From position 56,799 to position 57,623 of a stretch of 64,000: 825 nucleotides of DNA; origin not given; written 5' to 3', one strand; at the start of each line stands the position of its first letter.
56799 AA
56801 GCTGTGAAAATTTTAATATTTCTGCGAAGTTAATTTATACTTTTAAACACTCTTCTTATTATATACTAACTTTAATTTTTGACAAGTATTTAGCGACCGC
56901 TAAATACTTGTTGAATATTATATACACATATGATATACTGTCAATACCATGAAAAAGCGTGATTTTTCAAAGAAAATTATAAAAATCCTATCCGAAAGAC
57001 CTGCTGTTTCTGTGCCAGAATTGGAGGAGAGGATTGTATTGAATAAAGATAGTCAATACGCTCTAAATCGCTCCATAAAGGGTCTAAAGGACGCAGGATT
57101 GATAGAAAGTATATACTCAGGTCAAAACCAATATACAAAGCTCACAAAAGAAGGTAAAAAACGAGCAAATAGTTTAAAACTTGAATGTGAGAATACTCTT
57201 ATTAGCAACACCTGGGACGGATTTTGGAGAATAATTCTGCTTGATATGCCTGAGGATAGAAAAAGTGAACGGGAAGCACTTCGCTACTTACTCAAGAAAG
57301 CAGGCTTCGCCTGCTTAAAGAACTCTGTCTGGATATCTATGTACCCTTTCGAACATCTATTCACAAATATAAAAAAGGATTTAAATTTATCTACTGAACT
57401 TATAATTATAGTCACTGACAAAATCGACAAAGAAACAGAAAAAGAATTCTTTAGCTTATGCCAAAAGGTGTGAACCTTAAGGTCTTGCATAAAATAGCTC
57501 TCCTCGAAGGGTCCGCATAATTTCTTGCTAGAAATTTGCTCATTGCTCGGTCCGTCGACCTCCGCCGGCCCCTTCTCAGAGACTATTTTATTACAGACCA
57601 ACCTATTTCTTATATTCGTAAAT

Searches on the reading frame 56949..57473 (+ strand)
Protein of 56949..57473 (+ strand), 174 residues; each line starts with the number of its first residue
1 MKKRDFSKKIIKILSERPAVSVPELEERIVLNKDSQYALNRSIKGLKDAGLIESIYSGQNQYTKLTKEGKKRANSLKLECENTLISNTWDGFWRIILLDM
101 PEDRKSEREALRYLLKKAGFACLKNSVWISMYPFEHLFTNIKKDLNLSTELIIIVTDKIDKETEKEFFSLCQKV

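Call 3: search_protein_families(library=pfam, proteins=[window:56949-57473:+], max_evalue=0.1)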
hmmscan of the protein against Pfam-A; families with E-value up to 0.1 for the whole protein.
window:56949-57473:+ (174 aa): 4 families
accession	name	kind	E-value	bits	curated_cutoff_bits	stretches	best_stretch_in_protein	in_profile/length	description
PF20803.2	PaaX_M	-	8.4e-20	71.1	24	1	87-166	2-81/83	PaaX protein central Cas2-like domain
PF12840.13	HTH_20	-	0.0045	17.4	27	1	9-54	8-50/51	Helix-turn-helix domain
PF22665.2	DUF6293_C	-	0.005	17.7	27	1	36-72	59-97/101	DUF6293 C-terminal winged helix domain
PF12802.13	MarR_2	-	0.027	15.1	27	1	14-53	14-51/61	MarR family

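Call 9: find_homologous_proteins(query=window:56949-57473:+, max_evalue=0.001)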
Query window:56949-57473:+ (174 aa): 2120 proteins with E <= 0.001 among 2195 candidates; the best 120 are listed.
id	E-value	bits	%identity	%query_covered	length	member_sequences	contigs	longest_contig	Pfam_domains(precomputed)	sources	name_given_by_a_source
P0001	5.1e-107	372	99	100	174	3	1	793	PF20803.3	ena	-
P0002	1.5e-104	364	98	99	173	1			PF20803.3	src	-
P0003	2.7e-103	360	97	99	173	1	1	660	PF20803.3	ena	-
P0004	1.2e-101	355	95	98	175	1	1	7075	PF20803.3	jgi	jgi:DNA-binding transcriptional regulator PaaX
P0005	2.5e-101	354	95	99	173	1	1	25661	PF20803.3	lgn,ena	-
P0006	1.0e-100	352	94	98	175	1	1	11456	PF20803.3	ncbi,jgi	ncbi:MAG: hypothetical protein WC241_04480 [Candidatus Paceibacterota bacterium]|jgi:DNA-binding tra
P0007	2.6e-100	351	93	98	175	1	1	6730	PF20803.3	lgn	-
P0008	4.8e-99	347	93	99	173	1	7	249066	PF20803.3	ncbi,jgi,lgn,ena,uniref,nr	ncbi:MAG: hypothetical protein UR85_C0003G0027 [Candidatus Nomurabacteria bacterium GW2011_GWF2_35_6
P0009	1.7e-98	345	91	98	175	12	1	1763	PF20803.3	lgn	-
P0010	2.0e-98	345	90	99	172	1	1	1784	PF20803.3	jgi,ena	-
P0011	6.8e-98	343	90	99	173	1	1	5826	PF20803.3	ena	-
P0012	9.1e-96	336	90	99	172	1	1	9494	PF20803.3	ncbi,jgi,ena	ncbi:MAG: hypothetical protein WCW65_02115 [Candidatus Paceibacterota bacterium]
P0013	1.7e-95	335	90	99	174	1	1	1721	PF20803.3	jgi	jgi:DNA-binding transcriptional regulator PaaX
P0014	2.6e-95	334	90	99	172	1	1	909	PF20803.3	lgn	-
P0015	2.0e-94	331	90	99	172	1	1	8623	PF20803.3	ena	-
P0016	3.0e-94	331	87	99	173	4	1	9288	PF20803.3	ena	-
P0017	6.8e-93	327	88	98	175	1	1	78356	PF20803.3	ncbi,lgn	-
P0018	7.0e-93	326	85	98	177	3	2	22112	PF20803.3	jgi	jgi:DNA-binding transcriptional regulator PaaX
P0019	1.0e-92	326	87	98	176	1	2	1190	PF20803.3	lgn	-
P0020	1.3e-92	326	89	100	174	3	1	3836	PF20803.3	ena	-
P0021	2.0e-90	318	84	100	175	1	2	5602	PF20803.3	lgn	-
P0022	3.9e-90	318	84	98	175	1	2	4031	PF20803.3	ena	-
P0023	4.6e-90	317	85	98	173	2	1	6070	PF20803.3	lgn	-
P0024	4.7e-90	317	82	98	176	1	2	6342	PF20803.3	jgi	jgi:DNA-binding transcriptional regulator PaaX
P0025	4.8e-90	317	87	98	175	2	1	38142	PF20803.3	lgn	-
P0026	7.0e-90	317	86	99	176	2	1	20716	PF20803.3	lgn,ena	-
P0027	7.5e-88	310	82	98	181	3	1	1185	PF20803.3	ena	-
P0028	1.4e-87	309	84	99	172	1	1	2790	PF20803.3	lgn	-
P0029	3.8e-85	301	78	99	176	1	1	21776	PF20803.3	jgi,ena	-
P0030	1.4e-81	290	77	98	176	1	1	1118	PF20803.3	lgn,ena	-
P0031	1.4e-80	286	75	98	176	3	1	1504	PF20803.3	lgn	-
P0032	2.2e-79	283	75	97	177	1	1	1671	PF20803.3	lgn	-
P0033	2.3e-76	273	70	99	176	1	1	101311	PF20803.3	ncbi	-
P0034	3.8e-76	272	70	99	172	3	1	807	PF20803.3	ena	-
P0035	1.6e-75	270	76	91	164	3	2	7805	PF20803.3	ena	-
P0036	5.6e-75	268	75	91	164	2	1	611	PF20803.3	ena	-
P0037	7.9e-75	268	69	99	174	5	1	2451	PF20803.3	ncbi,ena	ncbi:MAG: hypothetical protein AAB895_03850 [Patescibacteria group bacterium]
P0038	1.4e-74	267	68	98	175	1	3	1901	PF20803.3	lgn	-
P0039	8.2e-74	264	68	98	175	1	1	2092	PF20803.3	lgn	-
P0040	9.6e-74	264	66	99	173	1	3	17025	PF20803.3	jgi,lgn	jgi:DNA-binding transcriptional regulator PaaX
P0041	1.7e-73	263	68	98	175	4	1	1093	PF20803.3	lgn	-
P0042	2.3e-73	263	66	98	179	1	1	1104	PF20803.3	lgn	-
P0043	3.9e-73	262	67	98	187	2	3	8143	PF20803.3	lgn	-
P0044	8.5e-73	261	69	97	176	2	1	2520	PF20803.3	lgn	-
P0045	9.8e-73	261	69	98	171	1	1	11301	PF20803.3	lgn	-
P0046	1.9e-72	260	69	99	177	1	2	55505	PF20803.3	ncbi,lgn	-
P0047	2.3e-72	260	69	97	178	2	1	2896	PF20803.3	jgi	jgi:DNA-binding transcriptional regulator PaaX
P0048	2.3e-72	260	70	96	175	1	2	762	PF20803.3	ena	-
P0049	2.5e-72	260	67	99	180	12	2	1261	PF20803.3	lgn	-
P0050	2.9e-72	259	67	99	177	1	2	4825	PF01047.29,PF20803.3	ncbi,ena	-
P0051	3.4e-72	259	67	99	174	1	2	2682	PF20803.3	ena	-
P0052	6.2e-72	258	66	99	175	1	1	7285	PF20803.3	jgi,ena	-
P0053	8.4e-72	258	66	99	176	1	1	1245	PF20803.3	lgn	-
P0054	9.7e-72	258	67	98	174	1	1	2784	PF20803.3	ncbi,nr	ncbi:MAG TPA: hypothetical protein VFE57_07165 [Cyclobacteriaceae bacterium]|nr:hypothetical protein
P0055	1.0e-71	258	67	98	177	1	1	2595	PF20803.3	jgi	jgi:DNA-binding transcriptional regulator PaaX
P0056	4.6e-71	256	66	97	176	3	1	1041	PF20803.3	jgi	jgi:DNA-binding transcriptional regulator PaaX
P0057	5.7e-71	255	66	99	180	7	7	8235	PF20803.3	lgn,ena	-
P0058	7.7e-71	255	64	99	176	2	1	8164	PF20803.3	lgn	-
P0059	7.7e-71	255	66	99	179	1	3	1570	PF20803.3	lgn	-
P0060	9.5e-71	254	67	97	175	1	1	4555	PF20803.3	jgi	jgi:DNA-binding transcriptional regulator PaaX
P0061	1.2e-70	254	65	99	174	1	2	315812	PF20803.3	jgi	jgi:DNA-binding transcriptional regulator PaaX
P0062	1.7e-70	254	66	99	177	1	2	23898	PF20803.3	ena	-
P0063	2.0e-70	253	65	97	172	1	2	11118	PF20803.3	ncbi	-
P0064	2.1e-70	253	68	98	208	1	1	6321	PF20803.3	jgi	jgi:DNA-binding transcriptional regulator PaaX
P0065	4.3e-70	252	65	99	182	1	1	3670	PF20803.3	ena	-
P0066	4.6e-70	252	65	98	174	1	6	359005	PF20803.3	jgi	jgi:DNA-binding transcriptional regulator PaaX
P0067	4.9e-70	252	65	98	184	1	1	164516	PF20803.3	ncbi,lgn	-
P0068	5.4e-70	252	64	99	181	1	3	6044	PF20803.3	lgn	-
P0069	8.5e-70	251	66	99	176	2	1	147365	PF20803.3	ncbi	-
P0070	8.6e-70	251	64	99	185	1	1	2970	PF20803.3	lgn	-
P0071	9.3e-70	251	66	98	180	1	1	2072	PF20803.3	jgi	jgi:DNA-binding transcriptional regulator PaaX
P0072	1.2e-69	251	66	99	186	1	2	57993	PF13412.13,PF20803.3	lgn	-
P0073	1.9e-69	250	65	99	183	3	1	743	PF20803.3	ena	-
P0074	2.7e-69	250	66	99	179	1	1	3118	PF20803.3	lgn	-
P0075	3.1e-69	250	66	98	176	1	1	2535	PF20803.3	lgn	-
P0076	3.4e-69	249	65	99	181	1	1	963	PF20803.3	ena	-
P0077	3.7e-69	249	67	95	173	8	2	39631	PF20803.3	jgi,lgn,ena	jgi:DNA-binding transcriptional regulator PaaX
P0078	4.4e-69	249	66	96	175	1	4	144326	PF20803.3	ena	-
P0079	5.0e-69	249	63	99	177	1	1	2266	PF20803.3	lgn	-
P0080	6.3e-69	249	67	97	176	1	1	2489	PF20803.3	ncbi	-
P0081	6.4e-69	249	65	98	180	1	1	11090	PF20803.3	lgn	-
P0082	6.5e-69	249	66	96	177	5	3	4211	PF20803.3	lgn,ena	-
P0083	6.6e-69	249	66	96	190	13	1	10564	PF20803.3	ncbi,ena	-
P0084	8.8e-69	248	64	99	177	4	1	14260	PF20803.3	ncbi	-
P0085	9.1e-69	248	67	98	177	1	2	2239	PF20803.3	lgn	-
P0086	9.2e-69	248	64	99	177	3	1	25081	PF20803.3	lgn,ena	-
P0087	1.4e-68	247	68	97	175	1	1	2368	PF20803.3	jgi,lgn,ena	-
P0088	1.4e-68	247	66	97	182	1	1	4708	PF20803.3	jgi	jgi:DNA-binding transcriptional regulator PaaX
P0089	2.2e-68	247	69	94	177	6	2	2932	PF20803.3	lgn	-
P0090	2.3e-68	247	63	98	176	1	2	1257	PF20803.3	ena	-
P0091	2.4e-68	247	61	97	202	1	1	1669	PF20803.3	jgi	jgi:DNA-binding transcriptional regulator PaaX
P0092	2.8e-68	246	64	99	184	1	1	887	PF20803.3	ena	-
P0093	2.9e-68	246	66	96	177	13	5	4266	PF20803.3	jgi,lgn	jgi:DNA-binding transcriptional regulator PaaX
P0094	3.1e-68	246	66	97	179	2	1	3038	PF20803.3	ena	-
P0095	3.2e-68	246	64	98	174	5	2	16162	PF20803.3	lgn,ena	-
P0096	3.2e-68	246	66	97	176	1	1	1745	PF20803.3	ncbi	-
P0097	3.8e-68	246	66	99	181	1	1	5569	PF20803.3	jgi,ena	-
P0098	4.5e-68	246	66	98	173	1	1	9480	PF20803.3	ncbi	-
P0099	4.7e-68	246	65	97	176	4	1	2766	PF20803.3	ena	-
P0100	5.0e-68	246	65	96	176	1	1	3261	PF20803.3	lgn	-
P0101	6.7e-68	245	65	99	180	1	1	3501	PF20803.3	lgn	-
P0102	8.7e-68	245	67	95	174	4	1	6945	PF20803.3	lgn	-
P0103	1.0e-67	245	63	97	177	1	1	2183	PF20803.3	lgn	-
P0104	1.1e-67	245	66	95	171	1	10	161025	PF20803.3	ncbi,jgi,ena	ncbi:MAG TPA: hypothetical protein VJH06_02430 [Candidatus Paceibacterota bacterium]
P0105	1.2e-67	244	65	98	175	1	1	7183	PF20803.3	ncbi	-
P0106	1.3e-67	244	67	95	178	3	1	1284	PF20803.3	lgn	-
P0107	1.3e-67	244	68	97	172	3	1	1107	PF20803.3,PF22665.4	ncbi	-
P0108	1.3e-67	244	67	95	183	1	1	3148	PF20803.3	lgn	-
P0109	1.4e-67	244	63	96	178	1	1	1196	PF20803.3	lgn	-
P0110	1.6e-67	244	65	98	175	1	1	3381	PF20803.3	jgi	jgi:DNA-binding transcriptional regulator PaaX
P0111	1.7e-67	244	65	96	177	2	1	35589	PF20803.3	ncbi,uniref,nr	ncbi:hypothetical protein COU49_00010 [Candidatus Nomurabacteria bacterium CG10_big_fil_rev_8_21_14_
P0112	2.0e-67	244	66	95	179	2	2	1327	PF20803.3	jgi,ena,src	-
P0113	2.0e-67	244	64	99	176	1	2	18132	PF20803.3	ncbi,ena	-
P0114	2.4e-67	243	67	94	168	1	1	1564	PF20803.3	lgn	-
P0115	2.4e-67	243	63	98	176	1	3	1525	PF20803.3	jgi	jgi:phenylacetic acid degradation operon negative regulatory protein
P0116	2.4e-67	243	64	99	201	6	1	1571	PF20803.3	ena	-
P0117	2.4e-67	243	64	95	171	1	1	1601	PF20803.3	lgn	-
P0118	2.4e-67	243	61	98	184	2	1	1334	PF20803.3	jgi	-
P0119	2.7e-67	243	66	98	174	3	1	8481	PF20803.3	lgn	-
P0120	2.8e-67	243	67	96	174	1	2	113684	PF20803.3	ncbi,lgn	-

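Call 12: find_related_loci(query=A1, collection=genome_contigs, flank=5000)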
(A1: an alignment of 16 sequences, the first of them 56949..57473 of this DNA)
Query A1 (174 aa) in genome_contigs; peptide patterns used: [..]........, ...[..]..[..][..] (x = any residue, [..] = any of these).
581 stretches matched a pattern; 491 encode a relative of the query (tblastn E <= 1e-3); the best 80 are kept; 80 distinct loci.
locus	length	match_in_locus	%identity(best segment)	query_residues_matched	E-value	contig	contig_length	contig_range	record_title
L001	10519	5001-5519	93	1-173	1e-105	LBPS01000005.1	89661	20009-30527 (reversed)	MAG: Candidatus Nomurabacteria bacterium GW2011_GWE2_34_25 UR57_C0005, whole genome shotgun sequence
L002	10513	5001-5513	89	1-171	2e-103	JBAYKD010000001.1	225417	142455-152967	MAG: Candidatus Paceibacterota bacterium isolate SO_2016_GW1_71 scaffold00096_OW334_2016, whole genome shotgun sequence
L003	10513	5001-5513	91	1-171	1e-102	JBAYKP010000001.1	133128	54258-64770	MAG: Candidatus Paceibacterota bacterium isolate SO_2016_GW1_82 scaffold00292_OW334_2016, whole genome shotgun sequence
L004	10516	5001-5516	87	1-172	2e-100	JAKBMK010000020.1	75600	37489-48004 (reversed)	MAG: bacterium isolate FK3.bin58 NODE_559_length_75600_cov_1.846727, whole genome shotgun sequence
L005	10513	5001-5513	88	1-171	8e-99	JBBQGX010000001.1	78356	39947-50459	MAG: Candidatus Paceibacteria bacterium isolate Co_metawrap_936 Cmw_936_k141_8512557_length_78356_cov_13.9993, whole gen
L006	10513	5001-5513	77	1-171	5e-89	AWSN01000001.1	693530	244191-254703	MAG: Parcubacteria bacterium RAAC4_OD1_1 O210_OD1C00001, whole genome shotgun sequence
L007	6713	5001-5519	69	1-173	1e-80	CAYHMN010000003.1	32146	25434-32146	MAG TPA_asm: uncultured Candidatus Saccharibacteria bacterium isolate ERP119705_co13_453 genome assembly, contig: NODE_1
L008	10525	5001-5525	69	2-173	9e-79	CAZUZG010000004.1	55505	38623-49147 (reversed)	MAG TPA_asm: uncultured Candidatus Saccharibacteria bacterium isolate SRP269290_co1_795 genome assembly, contig: NODE_56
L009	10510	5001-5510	67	1-170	6e-78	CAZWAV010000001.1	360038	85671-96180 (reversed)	MAG TPA_asm: uncultured Candidatus Saccharibacteria bacterium isolate SRP170004_co1_259 genome assembly, contig: NODE_21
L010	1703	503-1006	68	1-168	2e-80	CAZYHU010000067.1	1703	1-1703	MAG TPA_asm: uncultured Candidatus Saccharibacteria bacterium isolate SRP219642_co7_98 genome assembly, contig: NODE_122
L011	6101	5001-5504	68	1-168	9e-77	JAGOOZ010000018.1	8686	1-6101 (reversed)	MAG: Candidatus Paceibacterota bacterium isolate Gw_Bodden_bin_209 Gw_Bodden_12171_length_8686_cov_5.819371, whole genom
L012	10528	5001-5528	66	1-173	2e-76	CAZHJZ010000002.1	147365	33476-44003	MAG TPA_asm: uncultured Candidatus Saccharibacteria bacterium isolate SRP170004_co1_54 genome assembly, contig: NODE_108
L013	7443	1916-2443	65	1-173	3e-76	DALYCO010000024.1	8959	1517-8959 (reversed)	MAG TPA_asm: Candidatus Paceibacterota bacterium isolate CTOTU14203 NODE_1988_length_8959_cov_2.930256, whole genome sho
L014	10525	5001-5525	66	2-173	1e-75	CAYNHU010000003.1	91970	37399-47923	MAG TPA_asm: uncultured Candidatus Saccharibacteria bacterium isolate SRP300315_co1_62 genome assembly, contig: NODE_122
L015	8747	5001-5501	68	2-168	1e-75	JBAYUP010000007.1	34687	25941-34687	MAG: Candidatus Paceibacterota bacterium isolate SO_2016_LW3_38 scaffold01908_LW162_2016, whole genome shotgun sequence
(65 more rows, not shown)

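Call 30: search_solved_structures(query=A1, max_evalue=1, show_alignments=2)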
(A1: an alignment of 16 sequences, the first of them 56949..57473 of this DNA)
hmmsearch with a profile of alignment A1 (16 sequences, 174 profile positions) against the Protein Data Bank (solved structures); distinct sequences matched with E-value up to 1: 7.
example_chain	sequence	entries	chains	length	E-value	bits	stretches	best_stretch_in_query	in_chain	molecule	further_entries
3df8_A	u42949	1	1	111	0.063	16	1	14-77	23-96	possible HxlR family transcriptional factor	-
6jbx_A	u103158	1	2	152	0.12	15.1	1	36-93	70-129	Fatty acid biosynthesis transcriptional regulator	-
2ia0_A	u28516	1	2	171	0.15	14.8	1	5-56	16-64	Putative HTH-type transcriptional regulator PF0864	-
3i4p_A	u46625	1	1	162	0.62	12.8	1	8-55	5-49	Transcriptional regulator, AsnC family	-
6qxf_K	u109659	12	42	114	0.86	12.3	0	93-129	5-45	CRISPR-associated endoribonuclease Cas2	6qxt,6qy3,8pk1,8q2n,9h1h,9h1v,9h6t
5hsm_A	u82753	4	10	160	0.92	12.2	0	12-74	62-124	Uncharacterized HTH-type transcriptional regulator Rv2887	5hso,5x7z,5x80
4v92_BK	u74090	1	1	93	0.96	12.2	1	9-72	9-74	ES10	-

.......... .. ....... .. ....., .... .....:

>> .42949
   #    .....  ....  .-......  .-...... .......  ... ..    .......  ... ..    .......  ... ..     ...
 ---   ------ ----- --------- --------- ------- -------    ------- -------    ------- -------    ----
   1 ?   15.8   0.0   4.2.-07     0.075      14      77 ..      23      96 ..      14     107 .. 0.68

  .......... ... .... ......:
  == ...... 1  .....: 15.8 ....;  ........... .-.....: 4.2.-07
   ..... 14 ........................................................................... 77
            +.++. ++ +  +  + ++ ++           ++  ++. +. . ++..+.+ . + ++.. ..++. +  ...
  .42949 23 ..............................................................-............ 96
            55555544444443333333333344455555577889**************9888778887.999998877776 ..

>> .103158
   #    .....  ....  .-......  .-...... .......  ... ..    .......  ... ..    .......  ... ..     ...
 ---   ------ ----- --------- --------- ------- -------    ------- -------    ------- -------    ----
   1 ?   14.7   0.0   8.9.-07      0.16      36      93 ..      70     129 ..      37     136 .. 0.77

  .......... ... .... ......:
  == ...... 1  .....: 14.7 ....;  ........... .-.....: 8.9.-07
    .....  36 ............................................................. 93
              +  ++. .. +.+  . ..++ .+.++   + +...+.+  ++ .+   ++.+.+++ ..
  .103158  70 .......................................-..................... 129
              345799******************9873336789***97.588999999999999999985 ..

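Call 39: search_protein_families(library=ncbifam, proteins=[window:56949-57473:+], max_evalue=1)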
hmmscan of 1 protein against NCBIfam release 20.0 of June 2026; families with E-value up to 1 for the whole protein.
window:56949-57473:+ (174 aa): 7 families
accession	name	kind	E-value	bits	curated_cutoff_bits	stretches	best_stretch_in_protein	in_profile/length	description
TIGR02277.1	PaaX_trns_reg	equivalog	9.2e-10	38.5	264.55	1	42-171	40-166/279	phenylacetic acid degradation operon negative regulatory protein PaaX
NF040890.1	trans_reg_YgbI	equivalog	0.00094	18.7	400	1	7-76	7-73/253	DNA-binding transcriptional repressor YgbI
NF033788.1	HTH_metalloreg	subfamily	0.0077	16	55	1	9-69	15-72/77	metalloregulator ArsR/SmtB family transcription factor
TIGR01573.1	cas2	equivalog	0.015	15.5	24.5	1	95-131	4-41/96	CRISPR-associated endonuclease Cas2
NF001625.0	PRK00411.1-3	equivalog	0.046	12.4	501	1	127-165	124-162/415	ORC1-type DNA replication protein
TIGR02337.1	HpaR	equivalog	0.047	13.5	121.2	1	9-82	32-105/130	homoprotocatechuate degradation operon regulator HpaR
NF008847.0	PRK11886.1-2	equivalog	0.095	12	293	1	2-67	2-62/320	bifunctional biotin--[acetyl-CoA-carboxylase] ligase/biotin operon repressor BirA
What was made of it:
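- On PaaX family (TIGR02277 / Pfam PaaX + PaaX_M + PaaX_C): TIGR02277 aligns only to profile positions 40-166 of 279 (call 39). 38.5 bits against a cut-off of 264.55 (call 39).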

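Call 41: predict_structure(alignment_id=A1)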
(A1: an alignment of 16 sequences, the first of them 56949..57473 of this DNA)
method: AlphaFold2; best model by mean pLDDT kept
length: 174 residues; sequences in the alignment: 16
mean_pLDDT: 77.6   pTM: 0.44
mean pLDDT of the five models: 77.6, 77.4, 76.8, 75.5, 73.1
residues with pLDDT >= 90: 13; 70-90: 126; 50-70: 27; < 50: 8
segments of 3 or more residues with pLDDT < 50: 80-85
pLDDT, mean of each block of 10 residues (from residue 1): 77 85 82 79 90 84 87 64 56 83 78 81 83 67 58 84 85 64
secondary structure, 60 per line:
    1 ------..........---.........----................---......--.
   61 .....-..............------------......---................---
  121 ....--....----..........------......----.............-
elements in order: H7-16 H22-28 H33-48 E52-57 E60-65 H67-80 E93-98 H102-117 E121-124 E127-130 H135-144 E151-156 H161-173
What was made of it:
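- On PaaX family (TIGR02277 / Pfam PaaX + PaaX_M + PaaX_C): Beta-alpha-beta-beta-alpha-beta elements appear in the model (call 41). The AF2 model shows H-H-H-strand-strand at residues 7-65 (call 41).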

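Call 46: fold_search(model_id=the predicted structure, library=pdb)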
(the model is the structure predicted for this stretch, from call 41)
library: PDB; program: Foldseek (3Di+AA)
matches with E <= 10: 1444; with E <= 0.001: 7
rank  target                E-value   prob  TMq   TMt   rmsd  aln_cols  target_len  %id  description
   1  8a39_AP1              2.8e-05  1.00  0.43  0.30   7.0       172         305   14  Crystal Structure of PaaX from Escherichia coli W (released 2023-07-05)
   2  3l09_B                1.2e-04  1.00  0.40  0.30   7.4       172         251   14  Crystal structure of Putative transcriptional regulator (JANN_22DEC04_CONTIG27_REVISED_GENE3569) from Jannaschia sp. C (released 2010-01-12)
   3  3l09_A                1.3e-04  1.00  0.41  0.31   7.1       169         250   15  Crystal structure of Putative transcriptional regulator (JANN_22DEC04_CONTIG27_REVISED_GENE3569) from Jannaschia sp. C (released 2010-01-12)
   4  3l09_D                1.4e-04  1.00  0.41  0.31   7.1       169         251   15  Crystal structure of Putative transcriptional regulator (JANN_22DEC04_CONTIG27_REVISED_GENE3569) from Jannaschia sp. C (released 2010-01-12)
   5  3l09_C                2.5e-04  1.00  0.41  0.31   7.1       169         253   15  Crystal structure of Putative transcriptional regulator (JANN_22DEC04_CONTIG27_REVISED_GENE3569) from Jannaschia sp. C (released 2010-01-12)
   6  8za5_B                8.1e-04  1.00  0.38  0.47  14.1       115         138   20  Crystal structure of HsmR (released 2025-10-29)
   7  8zde_C                9.1e-04  1.00  0.39  0.48  14.2       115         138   20  Crystal structure of HsmR with DNA bound (released 2025-11-05)
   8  3cdh_B                1.0e-03  1.00  0.39  0.49  13.8       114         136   19  Crystal structure of the MarR family transcriptional regulator SPO1453 from Silicibacter pomeroyi DSS-3 (released 2008-03-18)
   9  3f3x                  1.3e-03  1.00  0.37  0.45  12.9       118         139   19  Crystal structure of the transcriptional regulator BldR from Sulfolobus Solfataricus (released 2009-05-05)
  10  7dvu                  1.4e-03  1.00  0.39  0.47  13.2       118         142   19  Crystal structure of heme sensor protein PefR in complex with heme and cyanide (released 2021-09-29)
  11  3cjn                  1.8e-03  1.00  0.40  0.47  13.3       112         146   20  Crystal structure of transcriptional regulator, MarR family, from Silicibacter pomeroyi (released 2008-03-25)
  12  8za5_A                1.9e-03  1.00  0.38  0.48  14.2       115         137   20  Crystal structure of HsmR (released 2025-10-29)
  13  6o8k                  2.0e-03  1.00  0.37  0.65   2.1        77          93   23  Crystal Structure of apo and reduced Sulfide-responsive transcriptional repressor (SqrR) from Rhodobacter capsulatus. (released 2020-04-01)
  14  6pcp_A                2.0e-03  1.00  0.38  0.46  12.6       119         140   18  Mechanism for regulation of DNA binding of Bordetella bronchiseptica BpsR by 6-hydroxynicotinic acid (released 2019-11-06)
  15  4ooi_B                2.2e-03  1.00  0.38  0.65   2.3        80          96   26  Reduced HlyU from Vibrio cholerae N16961 (released 2014-12-31)
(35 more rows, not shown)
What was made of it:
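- On PaaX family (TIGR02277 / Pfam PaaX + PaaX_M + PaaX_C): Foldseek aligns 172 columns to PaaX 8a39/3l09 and the N-terminal half to MarR/ArsR wHTH proteins (call 46).
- Closest known: PaaX. Same: It has an N-terminal winged HTH followed by a Cas2-like dimerisation domain (PF20803) and is the best structural match (call 46).
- PaaX structures 8a39 and 3l09 are the best structural matches (call 46).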

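Call 52: search_protein_representatives(protein=window:56949-57473:+)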
Query: 174 residues. Proteins with E-value up to 0.001 (for the whole library): 2532; up to 1e-10: 315; up to 1e-30: 13. The best 150 are listed.
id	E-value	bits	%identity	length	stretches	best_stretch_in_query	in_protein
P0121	4.3e-56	205.2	58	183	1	2-171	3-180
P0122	3.5e-52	192.5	50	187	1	2-170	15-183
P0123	4.0e-43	163.0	63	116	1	60-171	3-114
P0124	1.6e-40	154.5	44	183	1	2-170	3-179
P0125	1.1e-39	151.9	59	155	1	58-169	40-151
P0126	1.7e-36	141.5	68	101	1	75-171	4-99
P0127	3.3e-36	140.5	73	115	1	74-161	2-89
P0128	3.9e-35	137.0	85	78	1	99-172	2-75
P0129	4.4e-34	133.6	44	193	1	33-166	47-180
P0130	6.8e-32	126.5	62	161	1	1-104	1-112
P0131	4.4e-31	123.8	52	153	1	2-109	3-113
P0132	5.8e-31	123.5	43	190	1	8-168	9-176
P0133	8.1e-31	123.0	40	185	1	7-168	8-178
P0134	1.2e-28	116.0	41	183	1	2-165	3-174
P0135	8.6e-28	113.2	51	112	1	3-109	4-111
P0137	2.7e-25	105.0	36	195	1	32-168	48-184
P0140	1.9e-23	99.0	33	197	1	29-169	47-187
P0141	3.2e-23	98.3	37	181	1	35-167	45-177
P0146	3.4e-20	88.5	33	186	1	34-168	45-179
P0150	5.6e-19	84.5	38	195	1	37-168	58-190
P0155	8.7e-18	80.6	34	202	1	35-165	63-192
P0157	6.1e-17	77.9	33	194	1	21-170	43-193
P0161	4.5e-16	75.0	30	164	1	35-163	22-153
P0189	4.2e-14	68.6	29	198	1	28-165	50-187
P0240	1.0e-12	64.1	26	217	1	27-162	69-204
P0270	2.8e-12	62.7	26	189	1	38-170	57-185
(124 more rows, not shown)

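Call 53: find_encoding_contigs(protein=P0133, flank=4000, max_places=4)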
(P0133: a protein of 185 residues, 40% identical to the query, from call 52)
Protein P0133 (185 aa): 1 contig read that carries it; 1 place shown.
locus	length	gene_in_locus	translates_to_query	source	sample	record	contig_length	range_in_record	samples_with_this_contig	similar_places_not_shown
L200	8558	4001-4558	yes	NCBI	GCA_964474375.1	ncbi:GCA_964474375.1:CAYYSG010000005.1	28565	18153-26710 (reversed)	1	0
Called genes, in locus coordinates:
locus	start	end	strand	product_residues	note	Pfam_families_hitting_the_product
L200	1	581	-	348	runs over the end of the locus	PF00413:Peptidase_M10 (weak)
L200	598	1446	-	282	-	PF00226:DnaJ, PF01556:DnaJ_C, PF00684:DnaJ_CXXCXGXG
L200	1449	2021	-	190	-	PF00588:SpoU_methylase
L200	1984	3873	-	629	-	PF00012:HSP70, PF06723:MreB_Mbl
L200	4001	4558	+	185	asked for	PF20803:PaaX_M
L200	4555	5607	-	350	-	-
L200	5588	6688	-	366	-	-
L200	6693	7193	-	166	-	PF07973:tRNA_SAD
